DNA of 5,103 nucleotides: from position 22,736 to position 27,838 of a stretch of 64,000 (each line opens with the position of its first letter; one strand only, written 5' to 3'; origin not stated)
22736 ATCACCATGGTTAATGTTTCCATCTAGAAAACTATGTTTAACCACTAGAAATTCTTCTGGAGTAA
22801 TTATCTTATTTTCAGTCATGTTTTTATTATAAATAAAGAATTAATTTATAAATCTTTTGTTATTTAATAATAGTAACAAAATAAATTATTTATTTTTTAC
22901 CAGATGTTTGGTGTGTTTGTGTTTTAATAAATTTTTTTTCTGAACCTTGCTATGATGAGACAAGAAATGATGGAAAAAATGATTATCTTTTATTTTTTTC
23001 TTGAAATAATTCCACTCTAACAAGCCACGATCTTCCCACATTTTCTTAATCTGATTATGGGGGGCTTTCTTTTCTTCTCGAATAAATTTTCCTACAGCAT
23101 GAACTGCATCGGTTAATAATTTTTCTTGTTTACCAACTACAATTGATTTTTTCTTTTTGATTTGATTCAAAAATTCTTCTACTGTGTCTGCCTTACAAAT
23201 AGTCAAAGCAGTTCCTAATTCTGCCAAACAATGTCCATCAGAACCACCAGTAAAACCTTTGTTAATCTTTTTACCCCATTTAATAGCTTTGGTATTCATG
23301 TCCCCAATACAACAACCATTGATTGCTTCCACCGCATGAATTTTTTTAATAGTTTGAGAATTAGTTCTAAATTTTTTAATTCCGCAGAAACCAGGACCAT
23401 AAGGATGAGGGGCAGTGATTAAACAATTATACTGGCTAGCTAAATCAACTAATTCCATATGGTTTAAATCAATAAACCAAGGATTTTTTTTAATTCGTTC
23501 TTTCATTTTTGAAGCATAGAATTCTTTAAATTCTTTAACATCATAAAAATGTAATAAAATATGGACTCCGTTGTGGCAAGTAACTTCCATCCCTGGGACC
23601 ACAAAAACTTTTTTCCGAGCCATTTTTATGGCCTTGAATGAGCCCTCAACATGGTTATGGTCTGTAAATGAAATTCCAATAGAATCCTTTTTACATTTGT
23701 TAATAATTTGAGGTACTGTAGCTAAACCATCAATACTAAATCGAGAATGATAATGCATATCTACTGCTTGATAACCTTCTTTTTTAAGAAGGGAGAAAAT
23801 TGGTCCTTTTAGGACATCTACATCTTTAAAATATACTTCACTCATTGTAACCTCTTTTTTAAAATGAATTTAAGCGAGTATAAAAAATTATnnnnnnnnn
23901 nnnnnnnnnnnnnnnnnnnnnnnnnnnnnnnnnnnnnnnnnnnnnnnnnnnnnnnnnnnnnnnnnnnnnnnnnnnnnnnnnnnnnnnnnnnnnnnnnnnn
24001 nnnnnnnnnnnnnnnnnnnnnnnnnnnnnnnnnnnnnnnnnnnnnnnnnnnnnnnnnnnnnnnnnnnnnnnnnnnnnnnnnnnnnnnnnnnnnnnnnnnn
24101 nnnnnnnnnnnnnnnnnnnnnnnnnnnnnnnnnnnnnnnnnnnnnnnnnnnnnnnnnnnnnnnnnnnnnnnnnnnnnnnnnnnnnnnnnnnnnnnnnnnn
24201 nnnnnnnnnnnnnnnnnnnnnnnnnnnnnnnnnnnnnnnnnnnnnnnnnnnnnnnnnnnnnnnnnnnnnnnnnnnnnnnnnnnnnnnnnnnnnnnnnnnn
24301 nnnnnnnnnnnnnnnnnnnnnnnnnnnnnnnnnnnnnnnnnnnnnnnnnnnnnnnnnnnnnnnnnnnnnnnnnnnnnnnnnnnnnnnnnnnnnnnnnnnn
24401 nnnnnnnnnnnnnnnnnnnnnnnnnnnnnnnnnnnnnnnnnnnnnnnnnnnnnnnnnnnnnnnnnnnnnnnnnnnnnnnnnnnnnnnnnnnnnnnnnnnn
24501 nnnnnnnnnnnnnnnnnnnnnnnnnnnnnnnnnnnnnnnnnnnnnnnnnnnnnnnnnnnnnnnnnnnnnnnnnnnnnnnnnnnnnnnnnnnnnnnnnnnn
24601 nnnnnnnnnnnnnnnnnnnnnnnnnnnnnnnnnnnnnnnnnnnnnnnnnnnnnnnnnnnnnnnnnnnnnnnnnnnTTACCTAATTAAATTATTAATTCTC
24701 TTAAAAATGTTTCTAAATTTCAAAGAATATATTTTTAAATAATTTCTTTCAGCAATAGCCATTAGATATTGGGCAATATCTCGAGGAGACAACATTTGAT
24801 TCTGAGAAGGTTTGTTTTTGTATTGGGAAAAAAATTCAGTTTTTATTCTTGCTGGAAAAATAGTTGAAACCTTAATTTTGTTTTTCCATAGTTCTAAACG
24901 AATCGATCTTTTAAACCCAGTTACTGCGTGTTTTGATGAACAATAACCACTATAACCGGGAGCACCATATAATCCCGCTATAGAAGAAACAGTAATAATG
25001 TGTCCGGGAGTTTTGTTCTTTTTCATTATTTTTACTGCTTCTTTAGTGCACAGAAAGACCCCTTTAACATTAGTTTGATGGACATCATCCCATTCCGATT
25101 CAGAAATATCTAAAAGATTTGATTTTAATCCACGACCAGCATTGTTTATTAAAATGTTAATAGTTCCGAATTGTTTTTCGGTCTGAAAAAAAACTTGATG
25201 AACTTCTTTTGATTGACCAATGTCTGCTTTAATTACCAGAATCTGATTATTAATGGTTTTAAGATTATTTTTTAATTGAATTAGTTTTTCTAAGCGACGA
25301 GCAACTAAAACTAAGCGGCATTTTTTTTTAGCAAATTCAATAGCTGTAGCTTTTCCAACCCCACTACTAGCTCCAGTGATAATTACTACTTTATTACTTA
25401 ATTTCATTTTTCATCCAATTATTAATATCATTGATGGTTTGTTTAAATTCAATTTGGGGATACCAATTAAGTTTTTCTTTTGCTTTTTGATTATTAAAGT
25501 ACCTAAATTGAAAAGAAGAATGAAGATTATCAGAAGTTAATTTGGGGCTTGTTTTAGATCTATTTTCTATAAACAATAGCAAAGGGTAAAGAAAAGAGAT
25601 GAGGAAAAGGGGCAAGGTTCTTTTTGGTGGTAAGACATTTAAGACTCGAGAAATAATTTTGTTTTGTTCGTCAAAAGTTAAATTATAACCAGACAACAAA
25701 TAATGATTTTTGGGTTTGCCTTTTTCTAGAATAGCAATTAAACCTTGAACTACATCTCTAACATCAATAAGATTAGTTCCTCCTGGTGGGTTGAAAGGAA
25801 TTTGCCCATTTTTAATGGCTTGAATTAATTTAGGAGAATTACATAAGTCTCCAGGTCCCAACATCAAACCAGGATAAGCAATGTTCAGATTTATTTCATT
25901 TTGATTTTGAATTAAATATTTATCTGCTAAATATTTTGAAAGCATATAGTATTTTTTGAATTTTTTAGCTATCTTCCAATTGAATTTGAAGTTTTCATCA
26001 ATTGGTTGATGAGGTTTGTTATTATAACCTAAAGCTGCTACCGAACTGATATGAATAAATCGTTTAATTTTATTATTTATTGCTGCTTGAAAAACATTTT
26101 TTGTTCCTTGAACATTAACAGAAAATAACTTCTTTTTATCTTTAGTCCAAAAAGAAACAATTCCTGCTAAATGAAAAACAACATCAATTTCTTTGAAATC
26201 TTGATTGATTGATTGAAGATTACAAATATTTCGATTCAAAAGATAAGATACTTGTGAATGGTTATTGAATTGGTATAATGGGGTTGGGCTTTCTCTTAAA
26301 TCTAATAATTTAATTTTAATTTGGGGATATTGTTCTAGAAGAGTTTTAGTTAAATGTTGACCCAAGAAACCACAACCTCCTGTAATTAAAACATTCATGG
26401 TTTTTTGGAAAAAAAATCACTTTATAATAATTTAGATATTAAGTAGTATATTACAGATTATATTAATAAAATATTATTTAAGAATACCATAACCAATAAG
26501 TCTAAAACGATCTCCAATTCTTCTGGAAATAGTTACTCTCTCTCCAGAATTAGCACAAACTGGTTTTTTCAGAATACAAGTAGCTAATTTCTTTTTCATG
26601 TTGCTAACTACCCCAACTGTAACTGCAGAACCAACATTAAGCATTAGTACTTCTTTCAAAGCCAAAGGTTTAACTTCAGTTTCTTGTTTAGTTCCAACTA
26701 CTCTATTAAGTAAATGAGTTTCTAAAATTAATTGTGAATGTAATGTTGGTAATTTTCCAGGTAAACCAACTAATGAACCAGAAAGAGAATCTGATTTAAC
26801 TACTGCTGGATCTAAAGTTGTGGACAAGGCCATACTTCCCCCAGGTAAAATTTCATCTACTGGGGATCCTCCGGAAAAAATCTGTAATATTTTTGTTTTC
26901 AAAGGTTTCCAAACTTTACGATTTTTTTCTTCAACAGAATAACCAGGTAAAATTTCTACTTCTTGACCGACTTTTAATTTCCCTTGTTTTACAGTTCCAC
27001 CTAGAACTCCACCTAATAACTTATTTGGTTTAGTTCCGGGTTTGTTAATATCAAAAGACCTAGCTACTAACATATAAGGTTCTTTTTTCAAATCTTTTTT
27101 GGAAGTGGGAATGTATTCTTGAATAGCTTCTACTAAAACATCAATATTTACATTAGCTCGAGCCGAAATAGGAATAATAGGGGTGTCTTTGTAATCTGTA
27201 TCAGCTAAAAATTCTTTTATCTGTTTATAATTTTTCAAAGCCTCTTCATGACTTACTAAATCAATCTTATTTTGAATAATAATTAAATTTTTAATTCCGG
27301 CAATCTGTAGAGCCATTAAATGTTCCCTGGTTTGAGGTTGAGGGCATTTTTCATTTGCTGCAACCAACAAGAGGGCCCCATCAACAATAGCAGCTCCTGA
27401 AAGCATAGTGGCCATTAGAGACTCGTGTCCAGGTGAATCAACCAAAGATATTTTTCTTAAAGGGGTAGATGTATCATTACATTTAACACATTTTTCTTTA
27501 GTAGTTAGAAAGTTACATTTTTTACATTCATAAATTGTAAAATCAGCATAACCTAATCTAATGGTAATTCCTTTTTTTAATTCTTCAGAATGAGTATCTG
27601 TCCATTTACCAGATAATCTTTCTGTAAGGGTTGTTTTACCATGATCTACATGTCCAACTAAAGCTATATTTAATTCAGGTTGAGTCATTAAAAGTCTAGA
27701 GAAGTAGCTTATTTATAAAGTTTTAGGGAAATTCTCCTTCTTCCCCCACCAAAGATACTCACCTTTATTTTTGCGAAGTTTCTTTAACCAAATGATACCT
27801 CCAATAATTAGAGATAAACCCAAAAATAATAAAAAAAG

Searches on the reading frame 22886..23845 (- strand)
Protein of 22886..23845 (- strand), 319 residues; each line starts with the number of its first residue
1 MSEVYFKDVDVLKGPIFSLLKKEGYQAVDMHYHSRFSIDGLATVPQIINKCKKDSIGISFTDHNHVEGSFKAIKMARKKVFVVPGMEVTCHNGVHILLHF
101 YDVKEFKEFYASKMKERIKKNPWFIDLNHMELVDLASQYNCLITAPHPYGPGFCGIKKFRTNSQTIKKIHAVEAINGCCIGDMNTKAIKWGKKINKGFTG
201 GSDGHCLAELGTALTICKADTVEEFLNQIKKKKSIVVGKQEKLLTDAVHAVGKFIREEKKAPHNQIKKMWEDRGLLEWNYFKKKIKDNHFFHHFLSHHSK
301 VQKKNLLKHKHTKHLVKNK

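Call 93: search_protein_families(library=pfam, proteins=[window:22886-23845:-], max_evalue=0.0001)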
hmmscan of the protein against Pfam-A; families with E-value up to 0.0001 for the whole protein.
window:22886-23845:- (319 aa): 2 families
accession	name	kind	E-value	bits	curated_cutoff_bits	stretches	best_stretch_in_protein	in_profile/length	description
PF13263.12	PHP_C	-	2.3e-09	37.1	21.3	1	184-233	4-55/56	PHP-associated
PF02811.25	PHP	-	7.5e-08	33.3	26.4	1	29-109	1-88/164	PHP domain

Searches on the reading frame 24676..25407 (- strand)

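Call 93: search_protein_families(library=pfam, proteins=[window:24676-25407:-], max_evalue=0.0001)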
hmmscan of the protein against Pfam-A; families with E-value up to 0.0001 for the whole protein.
window:24676-25407:- (243 aa): 3 families
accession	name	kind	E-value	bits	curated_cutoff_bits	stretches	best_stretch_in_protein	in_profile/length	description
PF00106.31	adh_short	-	2.5e-54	184.2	26.6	1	6-197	1-191/195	short chain dehydrogenase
PF13561.12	adh_short_C2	-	2.3e-39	135.8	27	1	12-206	1-194/236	Enoyl-(Acyl carrier protein) reductase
PF08659.16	KR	-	4e-15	56.6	22.6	1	8-167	3-161/180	KR domain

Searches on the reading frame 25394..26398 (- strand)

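Call 91: search_protein_families(library=pfam, proteins=[window:25394-26398:-], max_evalue=0.0001)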
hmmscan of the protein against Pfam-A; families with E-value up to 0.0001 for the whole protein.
window:25394-26398:- (334 aa): 8 families
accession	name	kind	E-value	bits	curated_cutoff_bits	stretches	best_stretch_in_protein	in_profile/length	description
PF01073.25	3Beta_HSD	-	2e-29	102.9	22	1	4-202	1-204/280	3-beta hydroxysteroid dehydrogenase/isomerase family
PF01370.27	Epimerase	-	7.8e-25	88.1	20.9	1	3-233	1-237/240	NAD dependent epimerase/dehydratase family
PF07993.18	NAD_binding_4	-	1.7e-20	73.7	20.1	1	67-181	85-209/258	Male sterility protein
PF16363.11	GDP_Man_Dehyd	-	4.1e-18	66.4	27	1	4-324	1-331/332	GDP-mannose 4,6 dehydratase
PF02719.21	Polysacc_synt_2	-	1.3e-12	48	20.2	1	3-119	1-128/293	Polysaccharide biosynthesis protein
PF13460.12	NAD_binding_10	-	4.1e-09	37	27.2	1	7-165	1-134/184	NAD(P)H-binding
PF08659.16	KR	-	2.8e-06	27.8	22.6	0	61-123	72-140/180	KR domain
PF00056.29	Ldh_1_N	-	7.9e-05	23.2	27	0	1-109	1-108/141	lactate/malate dehydrogenase, NAD binding domain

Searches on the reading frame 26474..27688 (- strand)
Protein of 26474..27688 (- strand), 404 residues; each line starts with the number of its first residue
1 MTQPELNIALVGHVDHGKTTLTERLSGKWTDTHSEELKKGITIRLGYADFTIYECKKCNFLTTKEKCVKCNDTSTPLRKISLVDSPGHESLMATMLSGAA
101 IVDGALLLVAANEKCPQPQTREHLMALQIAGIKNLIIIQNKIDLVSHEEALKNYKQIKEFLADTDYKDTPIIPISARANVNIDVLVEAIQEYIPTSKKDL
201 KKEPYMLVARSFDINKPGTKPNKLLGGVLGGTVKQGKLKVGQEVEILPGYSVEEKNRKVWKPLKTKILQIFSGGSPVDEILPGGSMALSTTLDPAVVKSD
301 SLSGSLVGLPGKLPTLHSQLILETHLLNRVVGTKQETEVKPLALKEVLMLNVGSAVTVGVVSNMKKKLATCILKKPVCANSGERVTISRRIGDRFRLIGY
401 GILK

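Call 91: search_protein_families(library=pfam, proteins=[window:26474-27688:-], max_evalue=0.0001)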
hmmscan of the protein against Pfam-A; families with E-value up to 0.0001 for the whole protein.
window:26474-27688:- (404 aa): 5 families
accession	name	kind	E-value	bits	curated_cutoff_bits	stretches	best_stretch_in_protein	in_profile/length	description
PF00009.33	GTP_EFTU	-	5.1e-36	124.5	26.5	1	6-195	4-188/188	Elongation factor Tu GTP binding domain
PF09173.17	eIF2_C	-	1.5e-31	108.9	22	1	319-402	2-85/86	Initiation factor eIF2 gamma, C terminal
PF03144.31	GTP_EFTU_D2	-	3.4e-07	31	30.3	1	226-289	1-57/73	Elongation factor Tu domain 2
PF03193.22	RsgA_GTPase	-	2.9e-06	27.7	30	0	99-191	20-106/174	RsgA GTPase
PF01926.29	MMR_HSR1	-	5.1e-05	23.8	21.9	0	7-140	1-112/113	50S ribosome-binding GTPase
